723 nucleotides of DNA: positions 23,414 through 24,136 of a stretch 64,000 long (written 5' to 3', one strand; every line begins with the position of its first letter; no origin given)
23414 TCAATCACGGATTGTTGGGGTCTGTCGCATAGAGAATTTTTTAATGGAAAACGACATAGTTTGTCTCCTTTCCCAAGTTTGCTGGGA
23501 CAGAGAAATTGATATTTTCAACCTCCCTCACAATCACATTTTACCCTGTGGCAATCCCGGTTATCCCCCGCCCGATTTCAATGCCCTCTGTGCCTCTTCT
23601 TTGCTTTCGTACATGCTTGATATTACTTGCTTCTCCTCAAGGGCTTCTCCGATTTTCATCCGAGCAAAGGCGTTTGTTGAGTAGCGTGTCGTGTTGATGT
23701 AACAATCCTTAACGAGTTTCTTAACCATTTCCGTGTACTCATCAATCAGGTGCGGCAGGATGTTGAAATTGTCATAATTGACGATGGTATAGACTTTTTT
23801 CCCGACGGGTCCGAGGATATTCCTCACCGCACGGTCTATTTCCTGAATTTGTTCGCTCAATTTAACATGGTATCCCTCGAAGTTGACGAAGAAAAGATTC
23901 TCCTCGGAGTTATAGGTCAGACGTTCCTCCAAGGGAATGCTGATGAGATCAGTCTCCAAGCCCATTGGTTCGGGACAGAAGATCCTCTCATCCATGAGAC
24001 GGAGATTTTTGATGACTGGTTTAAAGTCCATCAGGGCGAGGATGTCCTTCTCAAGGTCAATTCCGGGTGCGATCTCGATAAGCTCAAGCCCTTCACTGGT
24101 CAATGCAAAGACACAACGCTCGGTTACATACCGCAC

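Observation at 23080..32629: ~80-bp direct repeats bracket a 9.4-kb segment carrying operon B, its activator, a CoA-transferase and a MaoC dehydratase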

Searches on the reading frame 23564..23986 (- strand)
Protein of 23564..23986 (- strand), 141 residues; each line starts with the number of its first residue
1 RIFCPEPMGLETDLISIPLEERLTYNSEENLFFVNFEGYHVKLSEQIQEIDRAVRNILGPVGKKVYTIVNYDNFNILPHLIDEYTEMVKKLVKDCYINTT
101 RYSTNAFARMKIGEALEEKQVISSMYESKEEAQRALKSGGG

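Call 50: search_protein_families(library=pfam, proteins=[window:23564-23986:-], max_evalue=10)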
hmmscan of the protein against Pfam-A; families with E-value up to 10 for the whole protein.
seq(141 aa): 2 families
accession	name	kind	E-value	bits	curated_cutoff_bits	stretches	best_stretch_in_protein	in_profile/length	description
PF10763.15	DUF2584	-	0.013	15.9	25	1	7-55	4-48/80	Protein of unknown function (DUF2584)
PF11423.14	Repressor_Mnt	-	0.17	12.1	20.9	1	80-94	7-21/28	Regulatory protein Mnt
